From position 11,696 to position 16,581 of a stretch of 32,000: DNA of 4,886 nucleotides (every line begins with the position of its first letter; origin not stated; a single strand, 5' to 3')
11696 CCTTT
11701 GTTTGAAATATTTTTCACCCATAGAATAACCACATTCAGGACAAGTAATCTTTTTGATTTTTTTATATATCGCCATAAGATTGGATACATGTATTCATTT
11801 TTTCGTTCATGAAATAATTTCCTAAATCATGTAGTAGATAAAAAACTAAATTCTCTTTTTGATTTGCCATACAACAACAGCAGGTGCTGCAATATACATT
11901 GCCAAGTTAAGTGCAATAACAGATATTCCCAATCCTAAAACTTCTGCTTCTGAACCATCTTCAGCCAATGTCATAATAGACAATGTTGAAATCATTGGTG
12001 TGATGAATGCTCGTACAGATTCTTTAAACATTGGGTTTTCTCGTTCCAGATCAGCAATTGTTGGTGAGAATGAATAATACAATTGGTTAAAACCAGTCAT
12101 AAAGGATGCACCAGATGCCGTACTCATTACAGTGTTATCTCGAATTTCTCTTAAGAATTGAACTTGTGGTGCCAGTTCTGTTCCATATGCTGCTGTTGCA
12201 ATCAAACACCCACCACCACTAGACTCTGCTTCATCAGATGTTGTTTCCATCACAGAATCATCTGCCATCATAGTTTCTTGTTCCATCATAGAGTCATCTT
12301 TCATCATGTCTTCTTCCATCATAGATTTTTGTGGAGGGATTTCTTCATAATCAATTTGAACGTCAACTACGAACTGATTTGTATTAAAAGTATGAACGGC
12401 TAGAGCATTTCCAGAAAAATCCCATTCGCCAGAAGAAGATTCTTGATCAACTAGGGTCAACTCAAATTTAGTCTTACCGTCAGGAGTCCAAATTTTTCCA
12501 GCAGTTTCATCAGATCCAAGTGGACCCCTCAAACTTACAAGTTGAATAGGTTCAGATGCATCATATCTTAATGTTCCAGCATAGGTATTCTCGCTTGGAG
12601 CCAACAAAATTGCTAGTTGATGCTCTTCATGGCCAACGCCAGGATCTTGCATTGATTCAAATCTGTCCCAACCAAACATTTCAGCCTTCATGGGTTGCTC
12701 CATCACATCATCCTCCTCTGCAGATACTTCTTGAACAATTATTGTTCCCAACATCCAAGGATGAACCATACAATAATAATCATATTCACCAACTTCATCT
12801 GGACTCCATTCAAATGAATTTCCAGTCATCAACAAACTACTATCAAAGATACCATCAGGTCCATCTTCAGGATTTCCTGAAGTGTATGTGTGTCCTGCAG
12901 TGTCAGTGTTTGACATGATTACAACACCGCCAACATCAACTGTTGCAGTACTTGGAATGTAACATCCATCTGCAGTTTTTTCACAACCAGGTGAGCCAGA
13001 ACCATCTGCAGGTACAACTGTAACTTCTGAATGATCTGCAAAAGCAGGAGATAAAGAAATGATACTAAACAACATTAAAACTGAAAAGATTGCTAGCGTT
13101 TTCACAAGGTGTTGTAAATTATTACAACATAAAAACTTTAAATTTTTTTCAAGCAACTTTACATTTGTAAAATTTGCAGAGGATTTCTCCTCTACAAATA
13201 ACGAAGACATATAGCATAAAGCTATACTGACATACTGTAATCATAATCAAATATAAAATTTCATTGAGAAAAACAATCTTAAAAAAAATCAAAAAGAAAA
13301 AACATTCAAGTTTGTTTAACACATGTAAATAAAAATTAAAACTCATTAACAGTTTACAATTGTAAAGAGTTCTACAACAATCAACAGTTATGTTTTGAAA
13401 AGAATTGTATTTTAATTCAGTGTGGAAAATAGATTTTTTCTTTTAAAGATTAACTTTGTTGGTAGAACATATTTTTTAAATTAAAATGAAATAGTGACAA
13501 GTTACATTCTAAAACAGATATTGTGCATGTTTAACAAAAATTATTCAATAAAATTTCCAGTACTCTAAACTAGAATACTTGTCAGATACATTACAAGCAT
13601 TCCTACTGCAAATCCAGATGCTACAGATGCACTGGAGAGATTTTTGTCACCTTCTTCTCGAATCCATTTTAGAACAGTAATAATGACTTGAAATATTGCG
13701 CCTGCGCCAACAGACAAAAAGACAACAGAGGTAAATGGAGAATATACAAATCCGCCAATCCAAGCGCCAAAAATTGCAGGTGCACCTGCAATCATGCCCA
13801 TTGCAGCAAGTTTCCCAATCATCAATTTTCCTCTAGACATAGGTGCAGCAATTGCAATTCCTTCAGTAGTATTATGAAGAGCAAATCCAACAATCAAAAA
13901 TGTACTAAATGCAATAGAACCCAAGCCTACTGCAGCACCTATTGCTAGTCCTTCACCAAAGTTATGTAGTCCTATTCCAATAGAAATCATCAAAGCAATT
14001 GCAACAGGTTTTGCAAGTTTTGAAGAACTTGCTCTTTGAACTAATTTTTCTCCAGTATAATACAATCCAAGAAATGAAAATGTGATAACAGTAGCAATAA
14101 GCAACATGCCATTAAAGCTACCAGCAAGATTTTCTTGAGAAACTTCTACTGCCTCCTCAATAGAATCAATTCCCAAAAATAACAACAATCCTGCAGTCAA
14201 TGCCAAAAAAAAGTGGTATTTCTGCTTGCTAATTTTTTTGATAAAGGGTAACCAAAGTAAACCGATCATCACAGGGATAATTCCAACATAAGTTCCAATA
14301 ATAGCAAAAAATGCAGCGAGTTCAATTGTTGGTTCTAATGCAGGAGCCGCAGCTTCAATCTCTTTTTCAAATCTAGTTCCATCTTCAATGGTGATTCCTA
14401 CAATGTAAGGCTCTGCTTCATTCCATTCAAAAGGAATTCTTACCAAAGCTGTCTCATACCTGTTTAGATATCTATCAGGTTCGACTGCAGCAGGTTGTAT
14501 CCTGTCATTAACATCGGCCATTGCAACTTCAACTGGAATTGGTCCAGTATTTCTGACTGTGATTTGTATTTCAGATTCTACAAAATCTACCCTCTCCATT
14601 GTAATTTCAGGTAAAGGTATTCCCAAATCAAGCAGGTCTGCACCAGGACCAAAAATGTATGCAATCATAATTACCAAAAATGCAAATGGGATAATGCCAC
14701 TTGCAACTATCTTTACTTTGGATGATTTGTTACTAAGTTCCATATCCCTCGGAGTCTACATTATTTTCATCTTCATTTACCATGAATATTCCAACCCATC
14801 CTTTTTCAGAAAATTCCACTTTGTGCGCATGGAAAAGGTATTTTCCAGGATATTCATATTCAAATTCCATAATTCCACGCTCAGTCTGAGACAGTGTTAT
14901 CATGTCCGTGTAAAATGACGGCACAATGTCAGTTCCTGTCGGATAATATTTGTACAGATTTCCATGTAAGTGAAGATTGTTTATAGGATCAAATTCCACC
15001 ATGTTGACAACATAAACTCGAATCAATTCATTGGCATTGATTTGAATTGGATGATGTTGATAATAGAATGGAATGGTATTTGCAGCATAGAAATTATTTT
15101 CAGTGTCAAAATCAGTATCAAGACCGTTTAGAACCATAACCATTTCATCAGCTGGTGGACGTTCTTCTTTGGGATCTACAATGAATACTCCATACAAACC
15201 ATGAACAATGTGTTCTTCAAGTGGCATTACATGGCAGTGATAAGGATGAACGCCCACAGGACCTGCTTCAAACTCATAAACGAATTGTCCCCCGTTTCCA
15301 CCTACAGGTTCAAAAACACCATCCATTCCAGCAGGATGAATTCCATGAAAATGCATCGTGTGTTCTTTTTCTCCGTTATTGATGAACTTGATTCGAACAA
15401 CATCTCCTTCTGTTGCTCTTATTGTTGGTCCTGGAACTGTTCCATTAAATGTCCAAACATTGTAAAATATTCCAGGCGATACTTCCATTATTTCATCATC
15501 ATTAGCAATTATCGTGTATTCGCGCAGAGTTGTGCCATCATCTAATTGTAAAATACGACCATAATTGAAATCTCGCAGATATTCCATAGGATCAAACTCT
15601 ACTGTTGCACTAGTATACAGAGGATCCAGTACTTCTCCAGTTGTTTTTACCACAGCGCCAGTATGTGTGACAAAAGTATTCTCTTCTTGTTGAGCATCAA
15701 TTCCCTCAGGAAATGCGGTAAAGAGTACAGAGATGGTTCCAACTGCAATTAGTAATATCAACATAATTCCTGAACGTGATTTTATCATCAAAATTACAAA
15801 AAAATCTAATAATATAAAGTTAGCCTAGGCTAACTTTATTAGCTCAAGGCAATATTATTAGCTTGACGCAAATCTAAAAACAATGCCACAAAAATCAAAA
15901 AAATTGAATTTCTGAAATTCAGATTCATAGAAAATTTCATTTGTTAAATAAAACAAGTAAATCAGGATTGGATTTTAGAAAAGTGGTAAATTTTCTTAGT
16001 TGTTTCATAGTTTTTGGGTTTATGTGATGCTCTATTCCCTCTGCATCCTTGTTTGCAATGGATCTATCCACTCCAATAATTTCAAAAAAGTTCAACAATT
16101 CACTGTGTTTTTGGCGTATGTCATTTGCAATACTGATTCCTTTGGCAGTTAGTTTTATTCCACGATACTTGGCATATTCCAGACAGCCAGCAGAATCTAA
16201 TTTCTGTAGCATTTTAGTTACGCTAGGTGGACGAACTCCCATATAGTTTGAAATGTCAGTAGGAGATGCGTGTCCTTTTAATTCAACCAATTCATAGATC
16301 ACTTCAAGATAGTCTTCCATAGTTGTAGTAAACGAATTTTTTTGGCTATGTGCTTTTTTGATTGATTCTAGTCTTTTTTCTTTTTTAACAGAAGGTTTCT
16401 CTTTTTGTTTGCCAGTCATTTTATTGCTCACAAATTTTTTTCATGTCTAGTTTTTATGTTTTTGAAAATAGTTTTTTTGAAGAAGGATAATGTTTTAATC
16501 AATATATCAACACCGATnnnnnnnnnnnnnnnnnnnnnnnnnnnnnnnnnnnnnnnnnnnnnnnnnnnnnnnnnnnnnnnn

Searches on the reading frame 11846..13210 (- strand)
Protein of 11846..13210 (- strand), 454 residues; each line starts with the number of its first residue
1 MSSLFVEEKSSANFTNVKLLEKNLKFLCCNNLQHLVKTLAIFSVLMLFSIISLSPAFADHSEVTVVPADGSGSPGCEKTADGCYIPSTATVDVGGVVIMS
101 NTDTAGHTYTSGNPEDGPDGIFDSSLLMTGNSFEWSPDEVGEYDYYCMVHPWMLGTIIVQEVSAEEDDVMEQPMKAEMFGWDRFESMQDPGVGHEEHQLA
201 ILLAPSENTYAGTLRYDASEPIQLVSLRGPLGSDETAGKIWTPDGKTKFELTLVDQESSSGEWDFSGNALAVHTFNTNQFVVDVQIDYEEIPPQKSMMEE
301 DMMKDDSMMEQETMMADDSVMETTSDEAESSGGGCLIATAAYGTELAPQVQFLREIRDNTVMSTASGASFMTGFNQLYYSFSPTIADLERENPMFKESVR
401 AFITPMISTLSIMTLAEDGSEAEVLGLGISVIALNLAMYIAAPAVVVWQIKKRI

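Call 10: search_protein_families(library=pfam, proteins=[window:11846-13210:-], max_evalue=0.01)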
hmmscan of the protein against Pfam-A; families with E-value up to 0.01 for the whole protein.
window:11846-13210:- (454 aa): 2 families
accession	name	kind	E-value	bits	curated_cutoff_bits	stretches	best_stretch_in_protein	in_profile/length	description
PF00127.26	Copper-bind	-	0.0048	17.7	21.2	0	84-160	14-99/99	Copper binding proteins, plastocyanin/azurin family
PF13473.12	Cupredoxin_1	-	0.0078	16.7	27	0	80-159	28-104/104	Cupredoxin-like domain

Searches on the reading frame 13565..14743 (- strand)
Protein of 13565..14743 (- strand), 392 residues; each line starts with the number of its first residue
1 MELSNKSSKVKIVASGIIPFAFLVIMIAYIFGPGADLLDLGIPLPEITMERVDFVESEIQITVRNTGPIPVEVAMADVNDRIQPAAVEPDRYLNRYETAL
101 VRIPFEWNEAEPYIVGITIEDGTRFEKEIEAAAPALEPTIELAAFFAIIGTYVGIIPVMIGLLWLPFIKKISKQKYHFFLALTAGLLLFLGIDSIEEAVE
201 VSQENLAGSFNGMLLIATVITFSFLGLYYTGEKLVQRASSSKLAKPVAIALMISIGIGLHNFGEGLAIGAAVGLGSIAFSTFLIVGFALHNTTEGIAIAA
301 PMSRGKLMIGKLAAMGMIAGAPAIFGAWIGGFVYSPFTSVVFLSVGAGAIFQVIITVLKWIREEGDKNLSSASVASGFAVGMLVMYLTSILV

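Call 10: search_protein_families(library=pfam, proteins=[window:13565-14743:-], max_evalue=0.01)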
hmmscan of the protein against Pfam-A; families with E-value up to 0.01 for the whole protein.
window:13565-14743:- (392 aa): 1 family
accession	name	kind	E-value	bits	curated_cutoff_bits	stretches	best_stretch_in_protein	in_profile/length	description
PF02535.28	Zip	-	0.0066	16.2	35.1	1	238-349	166-281/323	ZIP Zinc transporter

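Call 28: search_protein_families(library=ncbifam, proteins=[window:13565-14743:-], max_evalue=0.01)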
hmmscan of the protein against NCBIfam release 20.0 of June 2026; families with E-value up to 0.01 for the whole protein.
window:13565-14743:- (392 aa): 1 family
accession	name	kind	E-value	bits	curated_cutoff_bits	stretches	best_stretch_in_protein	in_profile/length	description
NF003243.0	PRK04201.1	equivalog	1.4e-10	40.9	252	1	247-390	120-263/266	zinc transporter ZupT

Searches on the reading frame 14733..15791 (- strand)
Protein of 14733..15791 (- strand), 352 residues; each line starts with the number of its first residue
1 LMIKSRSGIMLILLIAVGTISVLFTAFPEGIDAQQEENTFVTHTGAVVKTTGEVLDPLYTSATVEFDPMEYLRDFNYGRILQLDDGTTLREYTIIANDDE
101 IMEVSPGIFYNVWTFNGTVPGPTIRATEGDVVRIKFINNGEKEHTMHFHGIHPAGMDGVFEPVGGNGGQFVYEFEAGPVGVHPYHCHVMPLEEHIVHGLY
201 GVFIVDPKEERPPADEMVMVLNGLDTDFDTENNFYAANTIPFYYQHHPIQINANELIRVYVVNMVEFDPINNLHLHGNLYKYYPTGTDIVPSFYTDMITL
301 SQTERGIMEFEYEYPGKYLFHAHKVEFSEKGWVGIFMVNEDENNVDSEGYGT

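Call 10: search_protein_families(library=pfam, proteins=[window:14733-15791:-], max_evalue=0.01)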
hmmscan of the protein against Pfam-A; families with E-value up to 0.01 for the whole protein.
window:14733-15791:- (352 aa): 2 families
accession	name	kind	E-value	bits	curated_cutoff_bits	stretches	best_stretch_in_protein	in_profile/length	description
PF07732.21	Cu-oxidase_3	-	1.4e-22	80.4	21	1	111-209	16-118/119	Multicopper oxidase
PF07731.20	Cu-oxidase_2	-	2.7e-21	76.2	20.4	3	230-341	17-136/137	Multicopper oxidase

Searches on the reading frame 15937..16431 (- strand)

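Call 10: search_protein_families(library=pfam, proteins=[window:15937-16431:-], max_evalue=0.01)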
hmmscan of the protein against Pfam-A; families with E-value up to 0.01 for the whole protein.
window:15937-16431:- (164 aa): 6 families
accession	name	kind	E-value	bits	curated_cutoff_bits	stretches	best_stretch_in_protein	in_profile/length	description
PF01325.25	Fe_dep_repress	-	1.3e-21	77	26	1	34-92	2-60/60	Iron dependent repressor, N-terminal DNA binding domain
PF02742.21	Fe_dep_repr_C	-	2.4e-13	50.3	27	1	95-157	1-64/70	Iron dependent repressor, metal binding and dimerisation domain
PF13545.12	HTH_Crp_2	-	9.2e-05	22.8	27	1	55-94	23-61/70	Crp-like helix-turn-helix domain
PF12802.13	MarR_2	-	0.0003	21.3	27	1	44-86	10-52/61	MarR family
PF01047.28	MarR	-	0.0033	17.7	24.6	1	53-82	16-45/59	MarR family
PF10007.15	DUF2250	-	0.0038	17.7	24.4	1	38-109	7-77/93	Uncharacterized protein conserved in archaea (DUF2250)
